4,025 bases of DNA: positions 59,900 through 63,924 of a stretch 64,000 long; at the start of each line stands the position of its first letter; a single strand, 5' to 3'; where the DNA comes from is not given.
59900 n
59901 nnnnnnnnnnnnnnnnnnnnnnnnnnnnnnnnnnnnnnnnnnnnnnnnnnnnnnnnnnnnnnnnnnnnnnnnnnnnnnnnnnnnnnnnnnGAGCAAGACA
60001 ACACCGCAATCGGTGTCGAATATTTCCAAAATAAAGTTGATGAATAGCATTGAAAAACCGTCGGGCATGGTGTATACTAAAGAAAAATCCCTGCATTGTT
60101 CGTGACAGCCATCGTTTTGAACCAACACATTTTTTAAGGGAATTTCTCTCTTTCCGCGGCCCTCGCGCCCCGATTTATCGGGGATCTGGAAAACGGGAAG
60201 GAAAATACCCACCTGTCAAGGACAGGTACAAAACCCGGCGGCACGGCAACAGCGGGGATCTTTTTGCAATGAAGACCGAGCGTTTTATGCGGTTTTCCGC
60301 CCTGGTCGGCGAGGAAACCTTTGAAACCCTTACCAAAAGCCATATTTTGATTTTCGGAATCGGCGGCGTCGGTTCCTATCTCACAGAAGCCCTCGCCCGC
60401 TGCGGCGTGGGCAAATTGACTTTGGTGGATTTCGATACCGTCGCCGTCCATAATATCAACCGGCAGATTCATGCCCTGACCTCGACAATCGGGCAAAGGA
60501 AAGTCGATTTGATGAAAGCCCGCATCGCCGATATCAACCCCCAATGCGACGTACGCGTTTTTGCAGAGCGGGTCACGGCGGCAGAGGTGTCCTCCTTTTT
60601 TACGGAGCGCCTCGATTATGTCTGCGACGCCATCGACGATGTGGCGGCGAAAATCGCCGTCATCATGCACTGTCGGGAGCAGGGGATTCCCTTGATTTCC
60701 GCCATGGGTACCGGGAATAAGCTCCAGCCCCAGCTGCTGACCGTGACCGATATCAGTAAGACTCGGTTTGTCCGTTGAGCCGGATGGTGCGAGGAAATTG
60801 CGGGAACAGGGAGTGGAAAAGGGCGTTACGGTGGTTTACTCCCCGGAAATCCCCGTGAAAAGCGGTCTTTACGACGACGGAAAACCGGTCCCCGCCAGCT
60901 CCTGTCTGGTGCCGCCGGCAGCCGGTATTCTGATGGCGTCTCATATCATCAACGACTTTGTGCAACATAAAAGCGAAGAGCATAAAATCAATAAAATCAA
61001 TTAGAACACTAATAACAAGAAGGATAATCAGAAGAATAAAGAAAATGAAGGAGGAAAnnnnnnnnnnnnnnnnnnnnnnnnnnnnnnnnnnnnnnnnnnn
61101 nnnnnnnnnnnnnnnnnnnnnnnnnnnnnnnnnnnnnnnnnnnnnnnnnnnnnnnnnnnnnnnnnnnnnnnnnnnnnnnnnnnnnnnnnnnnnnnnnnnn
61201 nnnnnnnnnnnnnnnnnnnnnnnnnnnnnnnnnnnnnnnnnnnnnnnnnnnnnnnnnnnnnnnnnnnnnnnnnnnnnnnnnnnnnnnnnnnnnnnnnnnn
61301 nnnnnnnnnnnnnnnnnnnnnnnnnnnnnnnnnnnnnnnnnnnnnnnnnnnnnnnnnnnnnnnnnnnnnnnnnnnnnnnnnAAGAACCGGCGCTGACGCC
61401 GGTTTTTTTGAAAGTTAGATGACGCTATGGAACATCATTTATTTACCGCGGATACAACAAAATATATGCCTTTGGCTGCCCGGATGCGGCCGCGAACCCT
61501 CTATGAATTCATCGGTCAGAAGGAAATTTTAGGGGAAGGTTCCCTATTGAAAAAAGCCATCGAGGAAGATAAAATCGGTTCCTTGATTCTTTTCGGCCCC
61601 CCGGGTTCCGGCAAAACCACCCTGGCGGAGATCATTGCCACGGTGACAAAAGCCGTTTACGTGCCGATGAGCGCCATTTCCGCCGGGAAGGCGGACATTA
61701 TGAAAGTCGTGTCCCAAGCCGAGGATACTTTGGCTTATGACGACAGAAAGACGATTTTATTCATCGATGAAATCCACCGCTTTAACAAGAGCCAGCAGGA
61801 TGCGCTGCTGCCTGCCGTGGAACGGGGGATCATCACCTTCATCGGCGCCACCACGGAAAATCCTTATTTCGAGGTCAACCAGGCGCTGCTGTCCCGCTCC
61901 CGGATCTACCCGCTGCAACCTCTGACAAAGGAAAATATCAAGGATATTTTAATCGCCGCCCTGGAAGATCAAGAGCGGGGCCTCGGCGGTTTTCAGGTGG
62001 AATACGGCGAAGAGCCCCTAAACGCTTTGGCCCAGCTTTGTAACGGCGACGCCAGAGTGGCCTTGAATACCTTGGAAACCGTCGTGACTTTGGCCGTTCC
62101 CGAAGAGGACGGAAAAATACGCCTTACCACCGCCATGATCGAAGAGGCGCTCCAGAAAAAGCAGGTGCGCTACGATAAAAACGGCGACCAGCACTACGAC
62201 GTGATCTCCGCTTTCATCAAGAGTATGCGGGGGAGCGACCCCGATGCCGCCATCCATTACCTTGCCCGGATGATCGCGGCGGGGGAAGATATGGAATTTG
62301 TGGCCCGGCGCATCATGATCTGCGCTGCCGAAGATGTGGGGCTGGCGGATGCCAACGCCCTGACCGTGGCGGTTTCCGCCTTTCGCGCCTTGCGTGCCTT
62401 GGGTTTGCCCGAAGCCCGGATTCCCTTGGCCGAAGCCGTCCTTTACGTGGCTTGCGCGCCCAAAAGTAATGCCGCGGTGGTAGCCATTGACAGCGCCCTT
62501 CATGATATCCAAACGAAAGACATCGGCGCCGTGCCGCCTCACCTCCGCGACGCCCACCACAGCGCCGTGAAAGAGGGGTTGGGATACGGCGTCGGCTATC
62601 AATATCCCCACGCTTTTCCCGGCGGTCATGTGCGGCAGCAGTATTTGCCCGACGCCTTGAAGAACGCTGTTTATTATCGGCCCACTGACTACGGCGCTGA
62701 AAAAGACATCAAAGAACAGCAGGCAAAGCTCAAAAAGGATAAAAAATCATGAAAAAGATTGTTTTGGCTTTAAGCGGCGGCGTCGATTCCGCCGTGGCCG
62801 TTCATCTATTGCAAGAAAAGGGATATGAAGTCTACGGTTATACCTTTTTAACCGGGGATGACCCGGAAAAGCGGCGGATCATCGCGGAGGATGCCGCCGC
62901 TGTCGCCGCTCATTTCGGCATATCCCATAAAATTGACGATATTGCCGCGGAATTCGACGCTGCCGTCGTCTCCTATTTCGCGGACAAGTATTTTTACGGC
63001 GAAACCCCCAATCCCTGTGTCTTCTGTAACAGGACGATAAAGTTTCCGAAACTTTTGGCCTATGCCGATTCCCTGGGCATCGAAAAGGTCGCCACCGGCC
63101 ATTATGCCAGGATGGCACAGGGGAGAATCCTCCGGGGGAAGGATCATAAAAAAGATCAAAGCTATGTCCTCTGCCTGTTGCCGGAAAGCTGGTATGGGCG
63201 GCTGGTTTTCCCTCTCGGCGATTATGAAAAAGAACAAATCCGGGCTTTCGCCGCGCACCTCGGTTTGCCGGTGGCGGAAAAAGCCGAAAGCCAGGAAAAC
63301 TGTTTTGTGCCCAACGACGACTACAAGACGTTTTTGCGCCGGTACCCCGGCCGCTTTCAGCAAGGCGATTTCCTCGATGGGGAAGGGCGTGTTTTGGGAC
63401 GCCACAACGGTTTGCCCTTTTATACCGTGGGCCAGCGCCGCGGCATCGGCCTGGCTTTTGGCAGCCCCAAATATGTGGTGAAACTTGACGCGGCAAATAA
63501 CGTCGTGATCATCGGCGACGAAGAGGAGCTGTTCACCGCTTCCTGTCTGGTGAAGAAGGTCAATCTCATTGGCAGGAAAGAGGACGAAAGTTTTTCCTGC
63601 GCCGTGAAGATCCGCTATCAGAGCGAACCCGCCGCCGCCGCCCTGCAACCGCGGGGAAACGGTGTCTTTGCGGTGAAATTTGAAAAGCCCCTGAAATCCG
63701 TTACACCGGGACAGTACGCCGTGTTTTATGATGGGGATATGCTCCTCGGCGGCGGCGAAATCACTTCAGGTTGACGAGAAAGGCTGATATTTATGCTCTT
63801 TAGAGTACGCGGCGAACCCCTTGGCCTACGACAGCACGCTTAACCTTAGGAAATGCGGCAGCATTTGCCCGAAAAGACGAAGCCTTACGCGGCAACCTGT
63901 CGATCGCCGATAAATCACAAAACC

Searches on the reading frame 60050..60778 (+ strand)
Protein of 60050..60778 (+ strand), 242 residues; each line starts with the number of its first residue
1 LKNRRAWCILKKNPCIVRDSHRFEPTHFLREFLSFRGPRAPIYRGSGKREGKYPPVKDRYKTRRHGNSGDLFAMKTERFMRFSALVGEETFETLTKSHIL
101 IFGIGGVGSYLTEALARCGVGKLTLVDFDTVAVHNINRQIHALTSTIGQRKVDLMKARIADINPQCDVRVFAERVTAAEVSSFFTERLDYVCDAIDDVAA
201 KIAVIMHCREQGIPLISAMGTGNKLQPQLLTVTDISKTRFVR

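Call 65: search_protein_families(library=pfam, proteins=[window:60050-60778:+], max_evalue=0.0001)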
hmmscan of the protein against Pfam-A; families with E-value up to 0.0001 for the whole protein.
window:60050-60778:+ (242 aa): 1 family
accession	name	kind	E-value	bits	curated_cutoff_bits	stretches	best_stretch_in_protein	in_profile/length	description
PF00899.27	ThiF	-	4.4e-42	144.3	28.1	1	84-228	8-151/238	ThiF family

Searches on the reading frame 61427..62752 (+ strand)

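Call 65: search_protein_families(library=pfam, proteins=[window:61427-62752:+], max_evalue=0.0001)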
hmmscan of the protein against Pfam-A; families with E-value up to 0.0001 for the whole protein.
window:61427-62752:+ (441 aa): 11 families
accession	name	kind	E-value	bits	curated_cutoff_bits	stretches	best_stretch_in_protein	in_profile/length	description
PF12002.13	MgsA_C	-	4.3e-67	225.6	27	1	269-435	1-166/167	MgsA AAA+ ATPase C terminal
PF16193.11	AAA_assoc_2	-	7.7e-29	100.2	34.3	1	190-268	4-81/81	AAA C-terminal domain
PF05496.18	RuvB_N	-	3.9e-16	59.6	27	1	20-136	1-113/159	Holliday junction DNA helicase RuvB P-loop domain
PF00004.35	AAA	-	1.4e-15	58.3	21.2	1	53-159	1-122/131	ATPase family associated with various cellular activities (AAA)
PF07728.20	AAA_5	-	3e-08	34.2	22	1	53-138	2-97/139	AAA domain (dynein-related subfamily)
PF13173.12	AAA_14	-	8.4e-07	29.5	27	1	53-167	5-124/129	AAA domain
PF01078.27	Mg_chelatase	-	1.2e-06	28.6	20.3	0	52-74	24-46/207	Magnesium chelatase, subunit ChlI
PF13191.12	AAA_16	-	5.4e-06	27.5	32.6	0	41-79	16-55/167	AAA ATPase domain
PF20720.3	nSTAND3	-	2e-05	24.7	27.2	1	51-120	18-78/155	Novel STAND NTPase 3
PF07724.20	AAA_2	-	3.6e-05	24.3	27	1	48-137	1-105/166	AAA domain (Cdc48 subfamily)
PF00158.32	Sigma54_activat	-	3.8e-05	23.9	20.2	0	108-145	94-131/168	Sigma-54 interaction domain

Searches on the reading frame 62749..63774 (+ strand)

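Call 65: search_protein_families(library=pfam, proteins=[window:62749-63774:+], max_evalue=0.0001)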
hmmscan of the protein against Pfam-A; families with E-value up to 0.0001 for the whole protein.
window:62749-63774:+ (341 aa): 6 families
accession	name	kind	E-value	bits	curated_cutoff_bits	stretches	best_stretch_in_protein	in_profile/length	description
PF03054.22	tRNA_Me_trans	-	6.3e-56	189.7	20.6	1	2-188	1-201/202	tRNA methyl transferase HUP domain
PF20258.4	tRNA_Me_trans_C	-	7.4e-22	77.9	20.6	1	265-338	3-77/77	Aminomethyltransferase beta-barrel domain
PF20259.3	tRNA_Me_trans_M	-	9.6e-20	70.4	27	1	193-257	1-66/66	tRNA methyl transferase PRC-barrel domain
PF06508.19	QueC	-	3e-07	30.6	22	1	3-175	1-177/210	Queuosine biosynthesis protein QueC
PF00764.25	Arginosuc_synth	-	2.3e-05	24.9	27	1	3-69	1-65/162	Arginosuccinate synthase N-terminal HUP domain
PF02568.20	ThiI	-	7.7e-05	22.8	20.5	0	3-95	5-94/197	Thiamine biosynthesis protein (ThiI)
